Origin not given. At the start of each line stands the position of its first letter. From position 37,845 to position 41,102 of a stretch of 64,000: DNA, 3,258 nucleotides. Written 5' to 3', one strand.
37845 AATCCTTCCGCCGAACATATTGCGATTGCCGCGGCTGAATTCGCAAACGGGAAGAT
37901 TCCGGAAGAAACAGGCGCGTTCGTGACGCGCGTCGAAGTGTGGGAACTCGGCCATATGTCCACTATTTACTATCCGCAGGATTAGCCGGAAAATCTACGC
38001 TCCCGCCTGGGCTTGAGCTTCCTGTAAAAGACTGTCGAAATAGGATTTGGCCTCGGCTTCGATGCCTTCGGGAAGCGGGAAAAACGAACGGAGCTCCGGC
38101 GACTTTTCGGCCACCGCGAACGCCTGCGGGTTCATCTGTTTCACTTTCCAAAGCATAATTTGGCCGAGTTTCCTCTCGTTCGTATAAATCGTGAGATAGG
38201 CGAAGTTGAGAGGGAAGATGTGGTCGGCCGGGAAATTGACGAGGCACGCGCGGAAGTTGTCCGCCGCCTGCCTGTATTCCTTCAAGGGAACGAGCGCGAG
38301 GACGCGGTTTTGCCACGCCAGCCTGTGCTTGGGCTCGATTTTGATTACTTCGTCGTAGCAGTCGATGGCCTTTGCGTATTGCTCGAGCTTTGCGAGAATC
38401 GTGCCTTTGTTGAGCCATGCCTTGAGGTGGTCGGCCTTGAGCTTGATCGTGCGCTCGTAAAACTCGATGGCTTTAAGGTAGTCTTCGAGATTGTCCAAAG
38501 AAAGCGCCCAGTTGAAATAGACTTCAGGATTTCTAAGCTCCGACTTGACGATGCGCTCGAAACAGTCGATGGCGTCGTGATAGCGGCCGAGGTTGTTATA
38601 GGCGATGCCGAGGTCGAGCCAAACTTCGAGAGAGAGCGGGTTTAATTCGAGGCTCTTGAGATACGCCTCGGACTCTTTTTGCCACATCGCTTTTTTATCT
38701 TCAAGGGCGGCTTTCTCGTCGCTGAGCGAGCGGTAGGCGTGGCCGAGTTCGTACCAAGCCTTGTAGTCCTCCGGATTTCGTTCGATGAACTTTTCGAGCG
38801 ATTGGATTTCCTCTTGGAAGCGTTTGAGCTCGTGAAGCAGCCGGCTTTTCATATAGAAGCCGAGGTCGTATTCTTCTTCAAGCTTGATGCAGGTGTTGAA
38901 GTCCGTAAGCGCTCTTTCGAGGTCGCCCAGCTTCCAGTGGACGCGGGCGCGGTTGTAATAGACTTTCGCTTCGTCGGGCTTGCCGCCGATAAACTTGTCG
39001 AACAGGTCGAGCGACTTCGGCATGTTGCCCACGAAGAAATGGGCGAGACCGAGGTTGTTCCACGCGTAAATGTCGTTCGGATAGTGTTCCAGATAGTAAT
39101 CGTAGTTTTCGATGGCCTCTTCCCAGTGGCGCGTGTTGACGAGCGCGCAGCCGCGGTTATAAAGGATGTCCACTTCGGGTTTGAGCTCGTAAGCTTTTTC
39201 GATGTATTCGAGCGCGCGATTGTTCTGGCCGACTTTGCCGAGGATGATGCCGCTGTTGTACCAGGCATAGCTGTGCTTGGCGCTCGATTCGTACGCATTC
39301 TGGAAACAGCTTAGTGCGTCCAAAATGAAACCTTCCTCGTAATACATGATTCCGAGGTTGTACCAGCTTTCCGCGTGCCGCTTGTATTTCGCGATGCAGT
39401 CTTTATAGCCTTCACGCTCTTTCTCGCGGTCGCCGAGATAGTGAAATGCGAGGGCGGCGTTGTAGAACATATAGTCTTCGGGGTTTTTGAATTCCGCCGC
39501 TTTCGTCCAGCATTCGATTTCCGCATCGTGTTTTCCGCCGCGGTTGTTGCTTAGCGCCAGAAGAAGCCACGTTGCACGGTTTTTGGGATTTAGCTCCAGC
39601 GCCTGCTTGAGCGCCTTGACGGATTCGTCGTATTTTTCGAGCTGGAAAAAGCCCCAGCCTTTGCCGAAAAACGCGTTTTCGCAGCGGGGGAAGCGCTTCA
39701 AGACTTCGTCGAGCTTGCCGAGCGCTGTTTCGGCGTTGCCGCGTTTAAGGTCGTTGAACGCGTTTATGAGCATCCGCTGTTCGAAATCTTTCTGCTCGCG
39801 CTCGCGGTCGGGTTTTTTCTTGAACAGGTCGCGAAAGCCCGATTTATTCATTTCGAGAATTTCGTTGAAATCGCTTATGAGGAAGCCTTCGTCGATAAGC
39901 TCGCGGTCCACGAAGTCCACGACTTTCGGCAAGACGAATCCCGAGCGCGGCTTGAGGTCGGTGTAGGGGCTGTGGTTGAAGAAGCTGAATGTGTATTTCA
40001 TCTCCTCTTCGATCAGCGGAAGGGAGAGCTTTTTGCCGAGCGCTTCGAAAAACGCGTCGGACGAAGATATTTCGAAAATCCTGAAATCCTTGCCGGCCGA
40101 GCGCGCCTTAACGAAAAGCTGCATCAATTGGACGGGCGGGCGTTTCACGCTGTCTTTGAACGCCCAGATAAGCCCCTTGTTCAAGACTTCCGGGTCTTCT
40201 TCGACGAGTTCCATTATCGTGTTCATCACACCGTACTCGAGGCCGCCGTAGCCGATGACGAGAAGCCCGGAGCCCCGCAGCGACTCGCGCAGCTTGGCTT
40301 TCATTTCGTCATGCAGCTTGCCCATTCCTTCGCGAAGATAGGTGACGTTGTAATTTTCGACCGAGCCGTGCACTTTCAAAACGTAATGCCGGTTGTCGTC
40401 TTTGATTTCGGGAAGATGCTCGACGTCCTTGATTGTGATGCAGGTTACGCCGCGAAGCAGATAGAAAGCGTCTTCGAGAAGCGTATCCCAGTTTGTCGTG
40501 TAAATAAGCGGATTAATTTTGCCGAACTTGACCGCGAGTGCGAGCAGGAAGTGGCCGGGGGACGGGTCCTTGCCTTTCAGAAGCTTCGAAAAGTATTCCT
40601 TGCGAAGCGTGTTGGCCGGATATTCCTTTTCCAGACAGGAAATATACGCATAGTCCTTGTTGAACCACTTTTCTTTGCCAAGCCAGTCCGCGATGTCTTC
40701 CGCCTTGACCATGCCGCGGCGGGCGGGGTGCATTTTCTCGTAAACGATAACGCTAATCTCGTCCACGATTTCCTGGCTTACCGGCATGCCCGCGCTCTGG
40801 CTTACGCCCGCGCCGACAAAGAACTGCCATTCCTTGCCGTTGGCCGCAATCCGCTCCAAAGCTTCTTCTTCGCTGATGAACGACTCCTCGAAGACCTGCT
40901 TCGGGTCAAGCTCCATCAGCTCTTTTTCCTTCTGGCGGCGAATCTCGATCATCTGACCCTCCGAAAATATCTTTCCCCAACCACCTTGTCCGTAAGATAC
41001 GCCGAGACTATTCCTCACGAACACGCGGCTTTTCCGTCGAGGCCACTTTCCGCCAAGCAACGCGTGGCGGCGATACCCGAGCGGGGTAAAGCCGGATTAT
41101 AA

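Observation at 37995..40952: Single-gene SIR2-TPR fusion in a lower-GC insertion: DSR-like candidate antiphage NAD+ depletion effector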

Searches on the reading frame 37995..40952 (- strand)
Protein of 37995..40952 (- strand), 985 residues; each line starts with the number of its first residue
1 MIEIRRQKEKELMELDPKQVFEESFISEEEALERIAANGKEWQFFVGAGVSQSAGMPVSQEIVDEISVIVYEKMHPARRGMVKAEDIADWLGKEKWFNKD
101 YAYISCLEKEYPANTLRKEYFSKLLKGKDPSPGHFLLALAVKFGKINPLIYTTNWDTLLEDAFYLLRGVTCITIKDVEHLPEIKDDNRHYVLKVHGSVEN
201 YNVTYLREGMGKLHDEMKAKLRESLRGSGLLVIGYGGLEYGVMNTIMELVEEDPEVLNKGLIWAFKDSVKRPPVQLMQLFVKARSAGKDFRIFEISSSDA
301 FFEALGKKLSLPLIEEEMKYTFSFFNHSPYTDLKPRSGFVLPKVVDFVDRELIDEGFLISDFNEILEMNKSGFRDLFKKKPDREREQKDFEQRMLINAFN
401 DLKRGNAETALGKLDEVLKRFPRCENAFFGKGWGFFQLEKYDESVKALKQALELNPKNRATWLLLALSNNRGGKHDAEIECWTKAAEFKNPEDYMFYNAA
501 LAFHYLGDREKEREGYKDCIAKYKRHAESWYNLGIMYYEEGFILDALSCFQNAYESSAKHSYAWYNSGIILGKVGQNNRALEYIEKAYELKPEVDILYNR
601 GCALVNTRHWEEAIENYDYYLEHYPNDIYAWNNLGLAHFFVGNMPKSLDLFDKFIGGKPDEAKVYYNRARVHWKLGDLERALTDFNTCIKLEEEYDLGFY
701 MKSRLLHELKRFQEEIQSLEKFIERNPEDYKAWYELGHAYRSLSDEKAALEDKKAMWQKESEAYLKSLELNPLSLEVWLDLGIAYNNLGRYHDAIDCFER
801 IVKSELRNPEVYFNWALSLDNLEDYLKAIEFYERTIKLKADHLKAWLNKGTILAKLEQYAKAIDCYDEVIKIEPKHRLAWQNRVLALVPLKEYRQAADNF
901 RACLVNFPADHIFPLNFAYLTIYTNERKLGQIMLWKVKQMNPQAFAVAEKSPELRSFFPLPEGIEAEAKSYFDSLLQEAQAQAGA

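Call 5: search_protein_families(library=pfam, proteins=[window:37998-40952:-], max_evalue=0.1)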
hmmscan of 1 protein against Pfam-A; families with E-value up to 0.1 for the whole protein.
window:37998-40952:- (985 aa): 34 families (the best 25 are shown)
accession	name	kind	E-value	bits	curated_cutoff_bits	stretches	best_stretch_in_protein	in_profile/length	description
PF00515.34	TPR_1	-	7.1e-54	178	27.8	7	844-876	2-34/34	Tetratricopeptide repeat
PF07719.23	TPR_2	-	6e-48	157.5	27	8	844-876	2-34/34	Tetratricopeptide repeat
PF13181.12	TPR_8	-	2.8e-44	145.9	25.7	7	844-876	2-34/34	Tetratricopeptide repeat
PF13432.12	TPR_16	-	4.7e-44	148.8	32.7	8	431-484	3-55/65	Tetratricopeptide repeat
PF13431.12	TPR_17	-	1.7e-37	125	24.4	5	763-795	1-33/34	Tetratricopeptide repeat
PF13371.12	TPR_9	-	4.4e-34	116.8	35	6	822-874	8-60/73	Tetratricopeptide repeat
PF13428.12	TPR_14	-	1.7e-31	105.9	23.5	3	776-816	2-42/44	Tetratricopeptide repeat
PF13174.12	TPR_6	-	1.5e-26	91.6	26.3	1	777-803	2-28/33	Tetratricopeptide repeat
PF13424.12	TPR_12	-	4.5e-24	84.9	30.1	6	527-592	3-76/77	Tetratricopeptide repeat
PF13414.12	TPR_11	-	1.2e-20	73.3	26.8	3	435-467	4-36/42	TPR repeat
PF14559.12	TPR_19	-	4.6e-19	68.9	25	3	823-880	5-62/68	Tetratricopeptide repeat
PF12895.13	ANAPC3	-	4e-16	59.5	27.2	2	789-868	3-81/82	Anaphase-promoting complex, cyclosome, subunit 3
PF23914.1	TPR_CcmH_CycH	-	1.6e-15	57.7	42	2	768-874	43-152/158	Cytochrome c-type biogenesis protein H TPR domain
PF13176.12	TPR_7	-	9.7e-11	41.3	27.9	0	779-802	3-28/36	Tetratricopeptide repeat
PF13289.12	SIR2_2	-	4e-10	40.4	24.5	1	149-265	2-120/141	SIR2-like domain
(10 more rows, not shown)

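Call 6: search_protein_families(library=padloc, proteins=[window:37998-40952:-], max_evalue=0.1)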
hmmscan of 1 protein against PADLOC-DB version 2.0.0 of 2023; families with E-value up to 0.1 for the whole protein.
window:37998-40952:- (985 aa): 16 families
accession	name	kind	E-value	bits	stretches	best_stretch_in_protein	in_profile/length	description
PDLC02420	Aga_SIR2-PNTD1-PNTD2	-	4e-32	109.4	1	40-306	19-290/1010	Class I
PDLC02419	Aga_SIR2-PNTD1-PNTD2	-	5.5e-29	99.3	1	37-307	3-281/558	Class I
PDLC02402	Aga_SIR2-PNTD1-PNTD2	-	1.5e-25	87.5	1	32-303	5-283/876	Class I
PDLC02401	Aga_SIR2-PNTD1-PNTD2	-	2.3e-23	80.8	1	99-311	48-258/524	Class I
PDLC02384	pAgo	-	1.1e-20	71.5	1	39-307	19-292/1030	-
PDLC05061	PDC-S65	-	1e-12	46.1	1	44-236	35-229/592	-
PDLC02418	Aga_SIR2-Kinase-PNTD1-PNTD2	-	6e-08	29.3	1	193-304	34-143/756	Class I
PDLC00407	ThsA1|ThsA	-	7e-06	22.9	1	150-203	106-158/478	STALD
PDLC05060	PDC-S65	-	2.9e-05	21.2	1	128-237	29-138/503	-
PDLC00409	ThsA1|ThsA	-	0.00039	17.9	1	150-228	107-184/242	STALD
PDLC04483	PDC-M16B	-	0.0004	17.2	1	699-750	181-231/537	-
PDLC02408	Aga_SIR2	-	0.00048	17.3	1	41-72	7-38/343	Class II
PDLC01101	PrimPol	-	0.0038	13.9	0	805-875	29-99/490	adaptation polymerase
PDLC04088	SIR2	-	0.0075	13.4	0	150-167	176-193/390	-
PDLC04093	SIR2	-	0.023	11.7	0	34-67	17-49/395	-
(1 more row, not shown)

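Call 7: search_protein_families(library=ncbifam, proteins=[window:37998-40952:-], max_evalue=0.1)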
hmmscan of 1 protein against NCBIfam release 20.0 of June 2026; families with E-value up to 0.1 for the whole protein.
window:37998-40952:- (985 aa): 33 families (the best 25 are shown)
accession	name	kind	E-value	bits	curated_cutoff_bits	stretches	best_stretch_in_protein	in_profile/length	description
NF040959.1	MamA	equivalog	1.1e-53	181.8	200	4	777-904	39-166/204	magnetosome protein MamA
TIGR02917.1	PEP_TPR_lipo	equivalog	5.8e-32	110.5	312.2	4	608-761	513-667/899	XrtA/PEP-CTERM system TPR-repeat protein PrsT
NF033920.0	C39_PA2778_fam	equivalog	2e-31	109.3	150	5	496-592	159-255/255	PA2778 family cysteine peptidase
TIGR02521.1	type_IV_pilW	equivalog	1.1e-23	84.1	154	3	525-684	29-191/234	type IV pilus biogenesis/stability protein PilW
TIGR02552.1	LcrH_SycD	equivalog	1.8e-23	82.7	104.8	4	770-841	47-118/136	SycD/LcrH family type III secretion system chaperone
NF008391.2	PRK11189.1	equivalog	7.2e-19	68.4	250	4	832-911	88-167/297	lipoprotein NlpI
NF033762.1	social_mot_Tgl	equivalog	2.9e-17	62.8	225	2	522-663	26-171/252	social motility TPR repeat lipoprotein Tgl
NF002725.1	PRK02603.1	equivalog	1.2e-15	58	143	4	555-673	29-143/173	photosystem I assembly protein Ycf3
NF047558.1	TPR_END_plus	domain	2.4e-15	56.2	32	2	563-593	1-31/56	TPR end-of-group domain-containing protein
TIGR00990.1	3a0801s09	subfamily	3.2e-15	55.8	757.25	2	507-724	282-495/615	mitochondrial import receptor subunit TOM70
TIGR02795.1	tol_pal_ybgF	equivalog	3.8e-15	56.5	90.1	3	789-875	16-108/119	tol-pal system protein YbgF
NF047507.1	TPR_BatC_Lepto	exception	4.9e-15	55.6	175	2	587-694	18-128/214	TPR repeat-containing protein BatC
NF033758.1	gliding_GltE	equivalog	6.3e-14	51.8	225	2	821-892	268-339/411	adventurous gliding motility TPR repeat lipoprotein GltE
NF047371.1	FlcA_CTERM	equivalog_domain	3.9e-10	38.8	300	3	783-875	130-222/646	periplasmic flagellar collar protein FlcA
NF052415.1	T3SS_chap_SctY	equivalog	6.2e-10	39.6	70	1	601-683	13-98/106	type III secretion apparatus assembly chaperone SctY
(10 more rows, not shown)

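Call 13: find_encoding_contigs(protein=window:37995-40952:-, flank=10000, max_places=5)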
Protein window:37995-40952:- (985 aa): 15 contigs read that carry it; 5 places shown.
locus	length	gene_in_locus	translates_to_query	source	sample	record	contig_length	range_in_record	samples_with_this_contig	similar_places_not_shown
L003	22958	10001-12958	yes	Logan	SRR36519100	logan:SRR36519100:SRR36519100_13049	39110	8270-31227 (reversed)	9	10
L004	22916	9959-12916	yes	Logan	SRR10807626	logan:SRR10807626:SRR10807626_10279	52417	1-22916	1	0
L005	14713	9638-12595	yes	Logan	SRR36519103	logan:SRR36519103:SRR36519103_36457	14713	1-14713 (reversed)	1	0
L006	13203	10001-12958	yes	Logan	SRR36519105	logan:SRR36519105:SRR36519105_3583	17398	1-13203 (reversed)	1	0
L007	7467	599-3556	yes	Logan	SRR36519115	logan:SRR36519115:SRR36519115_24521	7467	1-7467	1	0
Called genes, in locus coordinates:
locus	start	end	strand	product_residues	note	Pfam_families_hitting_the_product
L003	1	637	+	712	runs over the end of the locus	-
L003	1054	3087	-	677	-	PF00041:fn3 (faint)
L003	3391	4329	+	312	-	PF01522:Polysacc_deac_1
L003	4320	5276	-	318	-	PF13349:DUF4097 (faint)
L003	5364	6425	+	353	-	PF02608:Bmp (weak)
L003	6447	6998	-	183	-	-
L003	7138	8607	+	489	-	PF13360:PQQ_2 (weak), PF13570:Beta-prop_ACSF4 (weak)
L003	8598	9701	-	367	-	PF01041:DegT_DnrJ_EryC1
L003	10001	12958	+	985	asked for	PF13289:SIR2_2, PF00515:TPR_1 (weak), PF13432:TPR_16 (weak), PF00515:TPR_1 (weak), PF07719:TPR_2 (weak), PF13181:TPR_8 (weak), PF12895:ANAPC3, PF00515:TPR_1, +17 more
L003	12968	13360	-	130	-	PF01242:PTPS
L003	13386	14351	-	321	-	PF01946:Thi4 (weak), PF00890:FAD_binding_2 (faint), PF01134:GIDA (faint), PF07992:Pyr_redox_2, PF12831:FAD_oxidored (weak), PF13450:NAD_binding_8, PF13738:Pyr_redox_3, PF00070:Pyr_redox, +1 more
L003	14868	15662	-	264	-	-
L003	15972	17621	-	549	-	PF01293:PEPCK_ATP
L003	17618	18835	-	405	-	PF00155:Aminotran_1_2, PF01041:DegT_DnrJ_EryC1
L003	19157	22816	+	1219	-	PF00082:Peptidase_S8, PF17957:Big_7 (faint)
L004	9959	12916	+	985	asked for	PF13289:SIR2_2, PF00515:TPR_1 (weak), PF13432:TPR_16 (weak), PF00515:TPR_1 (weak), PF07719:TPR_2 (weak), PF13181:TPR_8 (weak), PF12895:ANAPC3, PF00515:TPR_1, +17 more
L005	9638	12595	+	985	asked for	PF13289:SIR2_2, PF00515:TPR_1 (weak), PF13432:TPR_16 (weak), PF00515:TPR_1 (weak), PF07719:TPR_2 (weak), PF13181:TPR_8 (weak), PF12895:ANAPC3, PF00515:TPR_1, +17 more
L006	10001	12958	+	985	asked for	PF13289:SIR2_2, PF00515:TPR_1 (weak), PF13432:TPR_16 (weak), PF00515:TPR_1 (weak), PF07719:TPR_2 (weak), PF13181:TPR_8 (weak), PF12895:ANAPC3, PF00515:TPR_1, +17 more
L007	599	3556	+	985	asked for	PF13289:SIR2_2, PF00515:TPR_1 (weak), PF13432:TPR_16 (weak), PF00515:TPR_1 (weak), PF07719:TPR_2 (weak), PF13181:TPR_8 (weak), PF12895:ANAPC3, PF00515:TPR_1, +17 more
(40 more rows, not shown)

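Call 41: predict_structure(alignment_id=A3)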
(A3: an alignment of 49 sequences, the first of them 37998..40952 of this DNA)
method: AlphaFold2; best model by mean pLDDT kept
length: 985 residues; sequences in the alignment: 49
mean_pLDDT: 91.5   pTM: 0.82
mean pLDDT of the five models: 91.5, 91.2, 90.7, 90.8, 90.3
residues with pLDDT >= 90: 792; 70-90: 137; 50-70: 28; < 50: 28
segments of 3 or more residues with pLDDT < 50: 355-379
pLDDT, mean of each block of 10 residues (from residue 1): 76 86 95 97 96 93 95 96 95 93 90 90 93 96 96 94 88 92 91 82 53 86 97 92 93 96 86 90 95 94 96 87 69 93 74 46 38 46 78 88 91 96 94 95 97 93 95 96 92 94 96 97 96 95 92 94 96 91 97 96 94 98 97 97 98 97 95 98 98 92 97 98 92 97 95 97 96 95 98 97 92 98 98 98 98 98 98 97 97 96 94 97 96 97 96 96 94 89 71
secondary structure, 60 per line:
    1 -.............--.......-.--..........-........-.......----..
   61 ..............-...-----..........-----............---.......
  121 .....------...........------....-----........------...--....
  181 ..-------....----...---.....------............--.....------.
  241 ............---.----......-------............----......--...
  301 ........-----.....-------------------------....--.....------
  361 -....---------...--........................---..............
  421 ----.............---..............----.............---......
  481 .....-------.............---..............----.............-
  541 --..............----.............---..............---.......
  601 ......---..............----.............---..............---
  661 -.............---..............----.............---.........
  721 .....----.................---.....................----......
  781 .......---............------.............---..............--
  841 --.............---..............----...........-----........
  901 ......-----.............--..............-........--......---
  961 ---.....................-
elements in order (helices of 4 or more, strands of 3 or more residues): H2-14 H17-23 H28-37 E42-46 H48-54 H59-74 H84-93 H99-110 H114-125 H132-142 E149-152 H158-165 E172-174 H177-182 E190-193 H204-208 H215-225 E229-233 H240-252 E261-266 H274-285 E290-295 H298-308 H314-318 H344-347 H350-354 H362-365 H380-403 H407-420 H425-437 H441-454 H459-471 H475-485 H493-505 H509-522 H527-539 H543-556 H561-573 H577-590 H594-606 H610-623 H628-640 H644-657 H662-674 H678-691 H696-708 H712-725 H730-746 H750-770 H775-787 H791-802 H809-821 H825-838 H843-855 H859-872 H877-887 H893-906 H912-924 H927-940 H942-949 H952-957 H964-984

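Call 44: fold_search(model_id=the predicted structure, library=pdb)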
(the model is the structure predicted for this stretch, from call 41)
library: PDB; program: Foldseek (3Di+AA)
matches with E <= 10: 1553; with E <= 0.001: 590
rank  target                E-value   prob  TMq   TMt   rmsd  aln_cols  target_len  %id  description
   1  9rtt_Q                1.3e-17  1.00  0.27  0.30  27.2       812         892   15  Activated Elongation Complex with IWS1 and ELOF1 (released 2025-09-03)
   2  9hvq_Q                3.2e-17  1.00  0.27  0.29  26.1       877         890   15  Structure of the transcribing Pol II-DSIF-PAF-SPT6-RECQL5 complex (released 2025-07-16)
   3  4buj_B                5.0e-16  1.00  0.31  0.24  11.7       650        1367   15  Crystal structure of the S. cerevisiae Ski2-3-8 complex (released 2013-08-28)
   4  7dkh_A                7.3e-16  1.00  0.26  0.28  30.2       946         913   14  Crystal structure of the Ctr9/Paf1/Cdc73/Rtf1 quaternary complex (released 2021-11-24)
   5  7yea_A                7.9e-16  1.00  0.35  0.34   8.9       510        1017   19  Human O-GlcNAc transferase Dimer (released 2023-07-12)
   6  7yeh_A                1.1e-15  1.00  0.32  0.31  11.1       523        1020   19  Cryo-EM structure of human OGT-OGA complex (released 2023-07-12)
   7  1w3b_A                1.6e-15  1.00  0.32  0.70   5.8       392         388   18  The superhelical TPR domain of O-linked GlcNAc transferase reveals structural similarities to importin alpha. (released 2004-09-09)
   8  4buj_F                2.3e-15  1.00  0.32  0.25  13.8       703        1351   14  Crystal structure of the S. cerevisiae Ski2-3-8 complex (released 2013-08-28)
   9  7y4i_A                4.4e-15  1.00  0.26  0.31  10.5       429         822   20  Crystal structure of SPINDLY in complex with GDP (released 2022-12-07)
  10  7dkh_I                5.3e-15  1.00  0.26  0.28  30.0       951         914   15  Crystal structure of the Ctr9/Paf1/Cdc73/Rtf1 quaternary complex (released 2021-11-24)
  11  8dtg_A                1.1e-14  1.00  0.26  0.31   9.9       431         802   20  Cryo-EM structure of Arabidopsis SPY alternative conformation 1 (released 2023-03-08)
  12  9g8r_B                2.1e-14  1.00  0.26  0.24  22.5       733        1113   15  human SKI7-SKI238 complex in the open state (released 2024-10-16)
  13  7ntf_A                2.4e-14  1.00  0.31  0.33   6.9       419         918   20  Cryo-EM structure of unliganded O-GlcNAc transferase (released 2021-11-17)
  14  8dtf_A                2.8e-14  1.00  0.26  0.31   9.9       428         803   20  Cryo-EM structure of the full length Arabidopsis SPY with complete TPRs (released 2023-03-08)
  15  7y4i_B                3.2e-14  1.00  0.26  0.31  10.7       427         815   20  Crystal structure of SPINDLY in complex with GDP (released 2022-12-07)
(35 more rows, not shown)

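Call 47: search_protein_families(library=padloc, alignment_id=A3, max_evalue=1e-10)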
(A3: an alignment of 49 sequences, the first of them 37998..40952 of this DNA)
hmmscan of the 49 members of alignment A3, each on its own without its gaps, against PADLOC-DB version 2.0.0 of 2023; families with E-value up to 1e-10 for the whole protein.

A. member 1, window:37998-40952:- (985 aa): 6 families
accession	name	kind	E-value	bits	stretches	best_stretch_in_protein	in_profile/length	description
PDLC02420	Aga_SIR2-PNTD1-PNTD2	-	4e-32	109.4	1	40-306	19-290/1010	Class I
PDLC02419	Aga_SIR2-PNTD1-PNTD2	-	5.5e-29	99.3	1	37-307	3-281/558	Class I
PDLC02402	Aga_SIR2-PNTD1-PNTD2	-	1.5e-25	87.5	1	32-303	5-283/876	Class I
PDLC02401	Aga_SIR2-PNTD1-PNTD2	-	2.3e-23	80.8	1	99-311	48-258/524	Class I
PDLC02384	pAgo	-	1.1e-20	71.5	1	39-307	19-292/1030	-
PDLC05061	PDC-S65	-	1e-12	46.1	1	44-236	35-229/592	-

B. families by the number of members that match (of 49 scanned): 40 families (the first 25 are shown)
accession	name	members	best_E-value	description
PDLC02420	Aga_SIR2-PNTD1-PNTD2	49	0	Class I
PDLC02384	pAgo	49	1.3e-207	-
PDLC02419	Aga_SIR2-PNTD1-PNTD2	49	5.6e-109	Class I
PDLC02401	Aga_SIR2-PNTD1-PNTD2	49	1.5e-89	Class I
PDLC02402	Aga_SIR2-PNTD1-PNTD2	48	4.9e-69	Class I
PDLC05061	PDC-S65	48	2.9e-47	-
PDLC05060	PDC-S65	43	1.6e-30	-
PDLC02418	Aga_SIR2-Kinase-PNTD1-PNTD2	8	6.6e-33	Class I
PDLC02377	pAgo_I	1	4.6e-121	Class I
PDLC02436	pAgo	1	2.7e-103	-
PDLC02376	pAgo_I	1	1.2e-63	Class I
PDLC02378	pAgo_I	1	6.1e-40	Class I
PDLC04138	mad6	1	2.2e-36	mads_6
PDLC04047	PD-T4-6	1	2.9e-34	-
PDLC04042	PD-T4-6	1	1.9e-33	-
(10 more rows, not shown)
